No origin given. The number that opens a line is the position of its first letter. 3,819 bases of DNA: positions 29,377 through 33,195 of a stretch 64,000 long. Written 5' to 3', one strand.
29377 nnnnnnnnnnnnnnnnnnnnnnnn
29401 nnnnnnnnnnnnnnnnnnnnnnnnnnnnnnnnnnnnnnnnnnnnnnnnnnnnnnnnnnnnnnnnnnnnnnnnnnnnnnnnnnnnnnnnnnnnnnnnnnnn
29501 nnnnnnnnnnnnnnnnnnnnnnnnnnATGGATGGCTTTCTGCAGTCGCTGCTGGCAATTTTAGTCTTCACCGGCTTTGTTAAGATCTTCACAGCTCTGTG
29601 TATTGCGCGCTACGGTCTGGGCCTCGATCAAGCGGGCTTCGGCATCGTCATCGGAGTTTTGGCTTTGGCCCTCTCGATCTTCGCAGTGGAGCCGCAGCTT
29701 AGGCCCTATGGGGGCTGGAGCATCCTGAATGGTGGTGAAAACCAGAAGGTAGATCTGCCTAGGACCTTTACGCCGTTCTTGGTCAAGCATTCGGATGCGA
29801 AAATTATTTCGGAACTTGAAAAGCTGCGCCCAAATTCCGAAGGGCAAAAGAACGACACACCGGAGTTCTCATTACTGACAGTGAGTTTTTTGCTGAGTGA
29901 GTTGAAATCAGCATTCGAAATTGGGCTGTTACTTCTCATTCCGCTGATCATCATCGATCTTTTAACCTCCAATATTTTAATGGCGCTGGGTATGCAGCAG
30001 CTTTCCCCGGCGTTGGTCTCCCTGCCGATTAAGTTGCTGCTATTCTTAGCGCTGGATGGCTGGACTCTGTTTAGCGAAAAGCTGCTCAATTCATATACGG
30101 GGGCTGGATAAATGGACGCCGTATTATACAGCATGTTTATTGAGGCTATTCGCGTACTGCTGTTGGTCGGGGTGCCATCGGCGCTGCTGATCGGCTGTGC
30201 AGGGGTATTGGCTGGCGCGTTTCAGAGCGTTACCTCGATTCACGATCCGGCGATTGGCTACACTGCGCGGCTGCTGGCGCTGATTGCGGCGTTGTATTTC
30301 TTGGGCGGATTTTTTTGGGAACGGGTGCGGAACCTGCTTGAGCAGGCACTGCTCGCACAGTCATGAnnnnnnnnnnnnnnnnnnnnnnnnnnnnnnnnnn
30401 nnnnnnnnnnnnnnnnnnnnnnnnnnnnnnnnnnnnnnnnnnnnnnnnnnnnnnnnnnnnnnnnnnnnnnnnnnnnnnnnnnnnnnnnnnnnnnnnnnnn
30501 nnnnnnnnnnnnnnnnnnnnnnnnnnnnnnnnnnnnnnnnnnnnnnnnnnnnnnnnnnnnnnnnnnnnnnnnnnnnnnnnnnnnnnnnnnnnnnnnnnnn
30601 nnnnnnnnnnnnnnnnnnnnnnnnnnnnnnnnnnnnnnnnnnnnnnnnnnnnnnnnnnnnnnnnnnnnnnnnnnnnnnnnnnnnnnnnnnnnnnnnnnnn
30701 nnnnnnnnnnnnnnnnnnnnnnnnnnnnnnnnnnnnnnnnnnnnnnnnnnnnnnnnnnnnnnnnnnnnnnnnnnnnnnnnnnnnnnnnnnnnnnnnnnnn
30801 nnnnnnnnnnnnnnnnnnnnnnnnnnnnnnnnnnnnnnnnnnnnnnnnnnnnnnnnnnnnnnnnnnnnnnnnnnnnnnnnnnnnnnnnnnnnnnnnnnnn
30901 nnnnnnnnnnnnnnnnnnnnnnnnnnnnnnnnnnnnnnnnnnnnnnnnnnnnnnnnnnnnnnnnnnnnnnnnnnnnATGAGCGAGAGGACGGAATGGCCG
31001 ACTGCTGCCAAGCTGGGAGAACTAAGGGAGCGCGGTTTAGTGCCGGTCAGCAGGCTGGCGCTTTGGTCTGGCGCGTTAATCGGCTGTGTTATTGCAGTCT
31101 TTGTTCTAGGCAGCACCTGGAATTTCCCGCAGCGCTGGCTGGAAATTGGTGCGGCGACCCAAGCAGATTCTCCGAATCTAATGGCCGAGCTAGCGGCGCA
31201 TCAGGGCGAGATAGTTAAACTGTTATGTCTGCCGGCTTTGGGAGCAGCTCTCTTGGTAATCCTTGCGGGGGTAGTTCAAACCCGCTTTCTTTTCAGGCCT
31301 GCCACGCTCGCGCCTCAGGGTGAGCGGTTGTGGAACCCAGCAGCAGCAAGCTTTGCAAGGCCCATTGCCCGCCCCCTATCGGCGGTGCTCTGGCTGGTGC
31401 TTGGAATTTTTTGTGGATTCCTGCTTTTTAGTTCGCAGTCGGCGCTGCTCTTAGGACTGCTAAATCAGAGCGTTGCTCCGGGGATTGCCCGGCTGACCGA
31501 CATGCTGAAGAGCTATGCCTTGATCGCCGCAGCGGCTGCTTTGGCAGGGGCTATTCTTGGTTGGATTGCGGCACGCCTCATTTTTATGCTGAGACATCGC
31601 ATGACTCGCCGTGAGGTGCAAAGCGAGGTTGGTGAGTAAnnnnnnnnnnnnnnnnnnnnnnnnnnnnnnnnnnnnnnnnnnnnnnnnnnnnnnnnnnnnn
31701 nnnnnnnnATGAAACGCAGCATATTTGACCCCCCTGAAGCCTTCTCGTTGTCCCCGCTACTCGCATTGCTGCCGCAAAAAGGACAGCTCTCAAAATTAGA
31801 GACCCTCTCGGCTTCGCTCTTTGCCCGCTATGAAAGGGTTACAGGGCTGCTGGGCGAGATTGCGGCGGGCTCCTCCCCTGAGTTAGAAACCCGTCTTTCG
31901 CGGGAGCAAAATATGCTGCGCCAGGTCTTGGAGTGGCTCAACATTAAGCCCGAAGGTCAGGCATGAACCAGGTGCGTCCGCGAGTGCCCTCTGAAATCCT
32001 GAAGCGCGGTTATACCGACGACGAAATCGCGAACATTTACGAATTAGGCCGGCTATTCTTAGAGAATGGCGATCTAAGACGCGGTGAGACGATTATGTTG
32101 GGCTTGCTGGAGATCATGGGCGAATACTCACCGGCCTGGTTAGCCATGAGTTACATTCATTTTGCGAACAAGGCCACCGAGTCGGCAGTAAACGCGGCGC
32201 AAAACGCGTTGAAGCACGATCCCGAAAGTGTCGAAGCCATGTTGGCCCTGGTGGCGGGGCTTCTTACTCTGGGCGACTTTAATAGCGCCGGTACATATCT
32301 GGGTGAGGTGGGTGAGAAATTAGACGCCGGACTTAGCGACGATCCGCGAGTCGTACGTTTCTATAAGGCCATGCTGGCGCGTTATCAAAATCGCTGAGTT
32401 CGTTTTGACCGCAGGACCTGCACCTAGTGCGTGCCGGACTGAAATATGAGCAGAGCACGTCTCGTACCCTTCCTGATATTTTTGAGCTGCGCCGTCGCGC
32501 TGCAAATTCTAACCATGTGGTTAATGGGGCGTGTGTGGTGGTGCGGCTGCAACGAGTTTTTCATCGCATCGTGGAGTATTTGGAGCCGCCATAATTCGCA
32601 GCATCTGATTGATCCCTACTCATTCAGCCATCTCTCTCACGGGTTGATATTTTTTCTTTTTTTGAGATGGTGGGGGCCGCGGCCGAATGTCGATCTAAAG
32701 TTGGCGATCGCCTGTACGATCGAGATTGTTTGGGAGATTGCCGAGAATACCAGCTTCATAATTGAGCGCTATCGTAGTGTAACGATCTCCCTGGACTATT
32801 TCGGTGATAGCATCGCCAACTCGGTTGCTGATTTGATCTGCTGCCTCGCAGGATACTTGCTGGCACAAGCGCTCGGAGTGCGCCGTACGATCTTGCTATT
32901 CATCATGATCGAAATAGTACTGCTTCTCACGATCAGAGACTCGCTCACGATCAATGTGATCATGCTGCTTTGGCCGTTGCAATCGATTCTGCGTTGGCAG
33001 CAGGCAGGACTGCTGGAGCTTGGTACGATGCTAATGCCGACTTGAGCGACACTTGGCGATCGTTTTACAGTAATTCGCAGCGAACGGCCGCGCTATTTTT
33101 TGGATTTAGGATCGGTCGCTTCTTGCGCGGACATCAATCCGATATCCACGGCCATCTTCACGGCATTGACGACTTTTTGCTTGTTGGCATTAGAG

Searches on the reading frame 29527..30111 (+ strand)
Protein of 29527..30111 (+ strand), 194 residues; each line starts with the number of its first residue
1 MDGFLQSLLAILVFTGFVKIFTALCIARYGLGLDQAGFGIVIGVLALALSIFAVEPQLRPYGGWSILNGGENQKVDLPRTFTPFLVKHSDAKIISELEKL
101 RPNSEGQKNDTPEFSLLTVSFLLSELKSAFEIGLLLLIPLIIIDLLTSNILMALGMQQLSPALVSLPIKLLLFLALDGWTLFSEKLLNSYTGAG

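Call 6: search_protein_families(library=pfam, proteins=[window:29527-30111:+], max_evalue=0.01)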
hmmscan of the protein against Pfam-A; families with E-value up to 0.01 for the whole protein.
window:29527-30111:+ (194 aa): 1 family
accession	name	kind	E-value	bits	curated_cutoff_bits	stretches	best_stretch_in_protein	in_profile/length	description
PF00813.25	FliP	-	5.8e-38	131.2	26.9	1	10-186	11-191/191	FliP family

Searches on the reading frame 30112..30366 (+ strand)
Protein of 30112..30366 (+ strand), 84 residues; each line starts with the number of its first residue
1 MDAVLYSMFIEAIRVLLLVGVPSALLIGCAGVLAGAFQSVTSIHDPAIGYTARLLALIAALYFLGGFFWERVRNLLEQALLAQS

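Call 66: search_protein_families(library=pfam, proteins=[window:30112-30366:+], max_evalue=1)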
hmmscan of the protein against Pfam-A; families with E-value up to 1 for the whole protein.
window:30112-30366:+ (84 aa): 3 families
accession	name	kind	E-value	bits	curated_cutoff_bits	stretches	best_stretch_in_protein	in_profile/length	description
PF01313.24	Bac_export_3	-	1.7e-09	37.9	25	1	7-73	4-70/74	Bacterial export proteins, family 3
PF01694.28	Rhomboid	-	0.032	14.9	22.6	1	26-78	46-99/143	Rhomboid domain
PF11038.14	DGF-1_5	-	0.044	14.3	25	1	8-38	87-117/120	Dispersed gene family protein 1, region 4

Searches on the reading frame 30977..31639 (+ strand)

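Call 6: search_protein_families(library=pfam, proteins=[window:30977-31639:+], max_evalue=0.01)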
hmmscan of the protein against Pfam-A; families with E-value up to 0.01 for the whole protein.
window:30977-31639:+ (220 aa): 2 families
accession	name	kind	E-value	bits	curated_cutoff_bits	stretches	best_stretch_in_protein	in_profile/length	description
PF01312.24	Bac_export_2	-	2.8e-19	70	24.4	1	3-218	2-219/335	FlhB HrpN YscU SpaS Family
PF06305.16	LapA_dom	-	0.0046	17.3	28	1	181-218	20-56/64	Lipopolysaccharide assembly protein A domain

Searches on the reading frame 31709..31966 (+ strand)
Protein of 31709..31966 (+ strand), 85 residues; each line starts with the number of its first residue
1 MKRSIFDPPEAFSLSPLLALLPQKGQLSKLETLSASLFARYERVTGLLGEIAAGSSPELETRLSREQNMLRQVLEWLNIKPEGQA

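Call 6: search_protein_families(library=pfam, proteins=[window:31709-31966:+], max_evalue=0.01)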
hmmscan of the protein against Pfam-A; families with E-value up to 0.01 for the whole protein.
window:31709-31966:+ (85 aa): 0 families

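Call 66: search_protein_families(library=pfam, proteins=[window:31709-31966:+], max_evalue=1)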
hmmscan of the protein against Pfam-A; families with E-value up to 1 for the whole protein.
window:31709-31966:+ (85 aa): 1 family
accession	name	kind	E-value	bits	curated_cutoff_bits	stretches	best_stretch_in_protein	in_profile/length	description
PF22724.1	NCAB1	-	0.19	12.2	27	1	17-78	77-138/140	NACHT C-terminal Alpha/Beta 1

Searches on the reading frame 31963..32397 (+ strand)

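Call 6: search_protein_families(library=pfam, proteins=[window:31963-32397:+], max_evalue=0.01)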
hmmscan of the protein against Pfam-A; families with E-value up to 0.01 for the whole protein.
window:31963-32397:+ (144 aa): 5 families
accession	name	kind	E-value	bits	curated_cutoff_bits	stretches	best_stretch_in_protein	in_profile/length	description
PF14559.12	TPR_19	-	1.9e-07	31.8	25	1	67-118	2-53/68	Tetratricopeptide repeat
PF13428.12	TPR_14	-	1.4e-06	28.8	23.5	1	58-97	3-42/44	Tetratricopeptide repeat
PF13432.12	TPR_16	-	0.00044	21.1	32.7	0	72-110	13-51/65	Tetratricopeptide repeat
PF23914.1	TPR_CcmH_CycH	-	0.00068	19.9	42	1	56-107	50-101/158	Cytochrome c-type biogenesis protein H TPR domain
PF07719.23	TPR_2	-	0.0015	18.9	27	0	58-88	3-33/34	Tetratricopeptide repeat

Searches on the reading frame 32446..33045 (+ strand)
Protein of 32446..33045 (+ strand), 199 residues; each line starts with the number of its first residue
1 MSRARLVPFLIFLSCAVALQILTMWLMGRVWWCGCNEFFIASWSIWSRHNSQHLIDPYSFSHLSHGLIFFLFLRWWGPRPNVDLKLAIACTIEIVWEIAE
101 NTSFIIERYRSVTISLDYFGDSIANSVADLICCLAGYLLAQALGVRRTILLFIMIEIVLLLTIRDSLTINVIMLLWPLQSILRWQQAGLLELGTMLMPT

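Call 6: search_protein_families(library=pfam, proteins=[window:32446-33045:+], max_evalue=0.01)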
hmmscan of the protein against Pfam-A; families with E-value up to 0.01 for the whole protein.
window:32446-33045:+ (199 aa): 1 family
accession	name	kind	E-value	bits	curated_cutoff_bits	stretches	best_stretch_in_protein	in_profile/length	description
PF10755.14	DUF2585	-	1.7e-57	194.2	25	1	25-187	2-164/164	Protein of unknown function (DUF2585)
